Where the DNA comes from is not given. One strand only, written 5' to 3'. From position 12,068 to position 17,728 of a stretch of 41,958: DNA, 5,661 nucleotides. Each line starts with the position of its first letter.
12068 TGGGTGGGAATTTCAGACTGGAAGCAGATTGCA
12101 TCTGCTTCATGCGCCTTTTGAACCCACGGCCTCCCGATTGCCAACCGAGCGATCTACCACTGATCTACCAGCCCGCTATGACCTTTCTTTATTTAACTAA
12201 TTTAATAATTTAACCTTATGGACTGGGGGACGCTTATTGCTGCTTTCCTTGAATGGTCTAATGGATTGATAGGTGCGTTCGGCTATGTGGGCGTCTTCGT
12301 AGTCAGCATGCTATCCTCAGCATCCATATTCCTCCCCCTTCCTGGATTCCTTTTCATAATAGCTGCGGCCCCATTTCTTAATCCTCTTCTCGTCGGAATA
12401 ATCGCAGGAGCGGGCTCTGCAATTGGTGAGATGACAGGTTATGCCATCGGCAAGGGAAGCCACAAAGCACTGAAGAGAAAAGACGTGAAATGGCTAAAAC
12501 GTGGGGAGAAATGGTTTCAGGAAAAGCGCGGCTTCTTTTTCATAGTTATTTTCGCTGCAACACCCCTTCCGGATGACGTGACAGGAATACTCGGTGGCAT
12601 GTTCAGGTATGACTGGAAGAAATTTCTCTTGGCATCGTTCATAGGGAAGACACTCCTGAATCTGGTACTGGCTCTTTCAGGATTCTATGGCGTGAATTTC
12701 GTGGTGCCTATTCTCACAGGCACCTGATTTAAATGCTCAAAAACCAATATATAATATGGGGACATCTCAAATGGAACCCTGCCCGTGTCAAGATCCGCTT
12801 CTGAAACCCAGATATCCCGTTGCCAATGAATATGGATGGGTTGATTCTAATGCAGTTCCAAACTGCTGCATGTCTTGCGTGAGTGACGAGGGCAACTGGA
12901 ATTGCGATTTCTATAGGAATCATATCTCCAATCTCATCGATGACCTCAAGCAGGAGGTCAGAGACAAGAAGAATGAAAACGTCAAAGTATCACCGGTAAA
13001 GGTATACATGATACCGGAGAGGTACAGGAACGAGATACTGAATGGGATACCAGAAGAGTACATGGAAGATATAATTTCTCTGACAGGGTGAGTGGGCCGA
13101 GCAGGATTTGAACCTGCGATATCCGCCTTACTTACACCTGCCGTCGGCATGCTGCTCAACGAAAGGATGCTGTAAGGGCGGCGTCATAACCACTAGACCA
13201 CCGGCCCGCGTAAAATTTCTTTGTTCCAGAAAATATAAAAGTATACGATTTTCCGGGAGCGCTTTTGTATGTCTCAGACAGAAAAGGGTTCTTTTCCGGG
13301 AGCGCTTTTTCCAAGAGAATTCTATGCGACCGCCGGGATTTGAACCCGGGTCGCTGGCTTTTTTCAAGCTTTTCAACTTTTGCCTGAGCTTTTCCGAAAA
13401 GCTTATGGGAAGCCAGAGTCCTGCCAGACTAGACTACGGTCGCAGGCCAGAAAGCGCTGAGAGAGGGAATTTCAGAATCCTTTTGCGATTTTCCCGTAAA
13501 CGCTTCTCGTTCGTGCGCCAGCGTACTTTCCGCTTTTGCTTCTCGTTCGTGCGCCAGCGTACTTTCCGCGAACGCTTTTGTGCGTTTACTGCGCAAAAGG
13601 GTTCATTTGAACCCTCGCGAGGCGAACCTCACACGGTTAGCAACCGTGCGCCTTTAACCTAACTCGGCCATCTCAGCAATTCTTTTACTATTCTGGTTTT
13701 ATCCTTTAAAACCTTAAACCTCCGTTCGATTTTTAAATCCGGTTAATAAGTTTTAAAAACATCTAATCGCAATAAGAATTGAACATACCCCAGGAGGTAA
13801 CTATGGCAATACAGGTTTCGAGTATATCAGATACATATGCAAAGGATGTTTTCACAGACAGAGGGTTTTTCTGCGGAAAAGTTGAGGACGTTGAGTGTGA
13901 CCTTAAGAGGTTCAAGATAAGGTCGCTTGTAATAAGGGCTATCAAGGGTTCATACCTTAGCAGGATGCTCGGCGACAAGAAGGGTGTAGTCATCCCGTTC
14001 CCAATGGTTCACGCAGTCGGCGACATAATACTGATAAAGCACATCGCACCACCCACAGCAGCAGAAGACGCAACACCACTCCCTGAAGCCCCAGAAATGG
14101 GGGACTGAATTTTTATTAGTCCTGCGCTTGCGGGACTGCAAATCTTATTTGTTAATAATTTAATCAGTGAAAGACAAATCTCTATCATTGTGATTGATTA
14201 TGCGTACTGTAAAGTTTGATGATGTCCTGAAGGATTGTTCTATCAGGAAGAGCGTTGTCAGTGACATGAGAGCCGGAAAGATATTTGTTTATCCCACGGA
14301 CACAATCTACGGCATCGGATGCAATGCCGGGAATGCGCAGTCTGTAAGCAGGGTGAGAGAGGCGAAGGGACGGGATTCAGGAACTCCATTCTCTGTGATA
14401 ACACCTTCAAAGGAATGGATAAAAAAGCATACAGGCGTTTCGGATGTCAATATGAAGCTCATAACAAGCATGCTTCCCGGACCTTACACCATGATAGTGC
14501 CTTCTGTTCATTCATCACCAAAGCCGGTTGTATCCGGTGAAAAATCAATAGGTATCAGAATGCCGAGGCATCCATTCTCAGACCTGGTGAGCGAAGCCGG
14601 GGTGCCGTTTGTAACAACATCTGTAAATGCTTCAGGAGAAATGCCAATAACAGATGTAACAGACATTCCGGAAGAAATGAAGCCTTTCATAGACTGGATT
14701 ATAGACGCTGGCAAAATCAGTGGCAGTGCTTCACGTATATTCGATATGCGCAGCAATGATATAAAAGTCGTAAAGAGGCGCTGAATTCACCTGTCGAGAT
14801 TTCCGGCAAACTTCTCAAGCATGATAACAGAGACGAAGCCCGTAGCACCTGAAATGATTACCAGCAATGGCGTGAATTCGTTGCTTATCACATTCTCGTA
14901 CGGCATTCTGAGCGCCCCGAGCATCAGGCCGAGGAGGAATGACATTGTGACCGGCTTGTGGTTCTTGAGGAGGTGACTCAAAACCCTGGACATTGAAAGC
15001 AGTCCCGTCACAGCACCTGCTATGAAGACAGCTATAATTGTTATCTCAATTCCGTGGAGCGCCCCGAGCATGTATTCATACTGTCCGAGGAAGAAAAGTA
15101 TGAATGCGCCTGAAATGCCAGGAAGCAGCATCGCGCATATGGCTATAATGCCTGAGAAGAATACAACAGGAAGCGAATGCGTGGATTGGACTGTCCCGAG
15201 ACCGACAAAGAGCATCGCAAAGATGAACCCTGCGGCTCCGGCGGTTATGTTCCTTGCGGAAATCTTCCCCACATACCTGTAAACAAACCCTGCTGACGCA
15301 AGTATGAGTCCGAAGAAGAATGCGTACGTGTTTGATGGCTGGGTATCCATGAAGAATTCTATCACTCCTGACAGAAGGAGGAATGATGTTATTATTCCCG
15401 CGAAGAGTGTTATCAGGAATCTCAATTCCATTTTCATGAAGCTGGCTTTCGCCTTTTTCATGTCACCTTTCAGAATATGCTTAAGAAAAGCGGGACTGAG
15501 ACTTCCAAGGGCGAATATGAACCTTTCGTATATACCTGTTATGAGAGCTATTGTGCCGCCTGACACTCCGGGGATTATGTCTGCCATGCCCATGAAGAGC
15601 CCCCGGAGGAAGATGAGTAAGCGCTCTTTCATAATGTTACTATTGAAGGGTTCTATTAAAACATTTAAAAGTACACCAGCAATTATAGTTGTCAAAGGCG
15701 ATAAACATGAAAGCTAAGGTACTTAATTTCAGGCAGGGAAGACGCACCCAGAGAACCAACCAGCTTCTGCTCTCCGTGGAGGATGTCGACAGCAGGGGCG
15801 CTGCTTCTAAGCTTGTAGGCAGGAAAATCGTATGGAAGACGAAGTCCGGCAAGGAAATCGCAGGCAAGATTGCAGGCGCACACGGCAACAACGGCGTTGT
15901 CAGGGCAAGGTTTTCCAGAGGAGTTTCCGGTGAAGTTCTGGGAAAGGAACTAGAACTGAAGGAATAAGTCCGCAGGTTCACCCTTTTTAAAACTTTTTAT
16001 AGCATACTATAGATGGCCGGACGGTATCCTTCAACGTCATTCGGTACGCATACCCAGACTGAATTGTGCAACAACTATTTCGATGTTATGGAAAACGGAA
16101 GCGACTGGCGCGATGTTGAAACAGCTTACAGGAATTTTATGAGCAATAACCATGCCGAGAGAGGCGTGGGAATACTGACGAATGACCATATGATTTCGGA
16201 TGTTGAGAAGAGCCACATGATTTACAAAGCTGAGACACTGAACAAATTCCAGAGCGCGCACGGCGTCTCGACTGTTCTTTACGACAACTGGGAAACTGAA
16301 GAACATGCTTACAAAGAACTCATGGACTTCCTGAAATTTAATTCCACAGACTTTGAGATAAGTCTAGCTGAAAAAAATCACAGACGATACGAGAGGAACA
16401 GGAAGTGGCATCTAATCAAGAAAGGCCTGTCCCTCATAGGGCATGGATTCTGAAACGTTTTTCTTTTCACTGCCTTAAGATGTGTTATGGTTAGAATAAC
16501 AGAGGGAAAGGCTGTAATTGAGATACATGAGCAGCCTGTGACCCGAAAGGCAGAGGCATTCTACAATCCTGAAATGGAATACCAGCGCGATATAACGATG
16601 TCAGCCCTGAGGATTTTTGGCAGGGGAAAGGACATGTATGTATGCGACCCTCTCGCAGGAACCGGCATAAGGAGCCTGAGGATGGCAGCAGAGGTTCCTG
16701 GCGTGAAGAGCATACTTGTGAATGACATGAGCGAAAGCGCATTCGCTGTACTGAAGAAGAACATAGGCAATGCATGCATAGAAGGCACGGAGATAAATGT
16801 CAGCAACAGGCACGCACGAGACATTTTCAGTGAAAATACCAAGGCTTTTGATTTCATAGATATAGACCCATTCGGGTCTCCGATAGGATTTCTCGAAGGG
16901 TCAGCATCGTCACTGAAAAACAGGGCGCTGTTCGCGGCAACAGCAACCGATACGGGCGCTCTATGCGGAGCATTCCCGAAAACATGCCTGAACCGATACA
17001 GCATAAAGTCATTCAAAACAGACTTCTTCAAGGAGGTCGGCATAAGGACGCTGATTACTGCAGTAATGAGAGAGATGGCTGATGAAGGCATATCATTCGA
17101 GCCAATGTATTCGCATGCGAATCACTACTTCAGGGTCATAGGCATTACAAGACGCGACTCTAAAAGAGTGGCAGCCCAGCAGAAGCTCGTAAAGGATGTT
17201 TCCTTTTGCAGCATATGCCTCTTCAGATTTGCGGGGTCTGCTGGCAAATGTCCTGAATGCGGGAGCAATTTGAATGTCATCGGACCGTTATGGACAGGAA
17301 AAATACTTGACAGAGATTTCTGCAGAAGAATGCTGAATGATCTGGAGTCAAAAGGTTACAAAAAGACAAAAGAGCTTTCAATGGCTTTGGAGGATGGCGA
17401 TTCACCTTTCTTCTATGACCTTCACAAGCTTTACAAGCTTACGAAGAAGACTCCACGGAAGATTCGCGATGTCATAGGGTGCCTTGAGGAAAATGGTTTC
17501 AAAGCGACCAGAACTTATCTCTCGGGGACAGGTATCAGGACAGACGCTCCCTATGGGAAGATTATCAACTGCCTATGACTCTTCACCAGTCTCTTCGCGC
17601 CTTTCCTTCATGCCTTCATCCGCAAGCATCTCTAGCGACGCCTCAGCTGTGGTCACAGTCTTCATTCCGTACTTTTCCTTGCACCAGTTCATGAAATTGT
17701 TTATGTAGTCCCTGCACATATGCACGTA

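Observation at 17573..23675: Best candidate for an undescribed system: a divergent six-gene cluster around one shared promoter region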

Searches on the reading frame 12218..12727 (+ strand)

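Call 89: search_protein_families(library=pfam, proteins=[window:12218-12727:+], max_evalue=0.001)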
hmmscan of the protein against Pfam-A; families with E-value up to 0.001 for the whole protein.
window:12218-12727:+ (169 aa): 1 family
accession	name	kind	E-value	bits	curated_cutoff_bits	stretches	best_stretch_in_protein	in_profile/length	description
PF09335.16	VTT_dom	-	3e-17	63.7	33.9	1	41-155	1-121/123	VTT domain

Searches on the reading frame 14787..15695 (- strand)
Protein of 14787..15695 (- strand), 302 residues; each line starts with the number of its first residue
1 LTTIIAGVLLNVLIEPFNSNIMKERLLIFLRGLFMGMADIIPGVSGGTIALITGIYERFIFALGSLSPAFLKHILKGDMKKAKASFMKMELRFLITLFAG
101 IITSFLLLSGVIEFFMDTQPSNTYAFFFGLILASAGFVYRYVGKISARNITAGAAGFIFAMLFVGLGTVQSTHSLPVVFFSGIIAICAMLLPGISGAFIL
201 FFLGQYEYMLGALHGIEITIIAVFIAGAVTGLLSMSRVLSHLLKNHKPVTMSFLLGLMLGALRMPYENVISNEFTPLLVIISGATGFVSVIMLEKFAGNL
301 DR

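Call 80: search_protein_families(library=pfam, proteins=[window:14787-15695:-], max_evalue=0.00001)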
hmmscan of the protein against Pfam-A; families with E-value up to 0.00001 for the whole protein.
window:14787-15695:- (302 aa): 1 family
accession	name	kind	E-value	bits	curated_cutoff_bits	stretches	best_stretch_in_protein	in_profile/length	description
PF04018.18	VCA0040-like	-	3.9e-74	249.8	26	1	35-268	1-233/246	Undecaprenyl phosphate translocase-like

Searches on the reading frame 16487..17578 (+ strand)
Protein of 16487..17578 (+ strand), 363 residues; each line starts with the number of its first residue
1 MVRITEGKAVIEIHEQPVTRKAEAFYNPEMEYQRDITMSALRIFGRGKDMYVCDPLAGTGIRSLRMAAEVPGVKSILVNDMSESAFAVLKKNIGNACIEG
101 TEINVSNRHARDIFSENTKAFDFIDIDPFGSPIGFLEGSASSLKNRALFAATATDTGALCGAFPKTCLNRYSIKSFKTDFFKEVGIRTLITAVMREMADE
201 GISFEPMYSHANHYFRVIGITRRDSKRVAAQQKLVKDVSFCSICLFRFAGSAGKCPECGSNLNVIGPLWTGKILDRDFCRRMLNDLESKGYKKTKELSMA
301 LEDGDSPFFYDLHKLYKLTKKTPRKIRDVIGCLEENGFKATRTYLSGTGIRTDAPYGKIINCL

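Call 80: search_protein_families(library=pfam, proteins=[window:16487-17578:+], max_evalue=0.00001)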
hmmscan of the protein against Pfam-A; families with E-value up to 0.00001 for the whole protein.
window:16487-17578:+ (363 aa): 1 family
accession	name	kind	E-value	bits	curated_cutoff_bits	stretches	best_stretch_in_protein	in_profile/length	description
PF02005.22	TRM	-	2.7e-86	290.6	27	1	7-362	1-374/376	N2,N2-dimethylguanosine tRNA methyltransferase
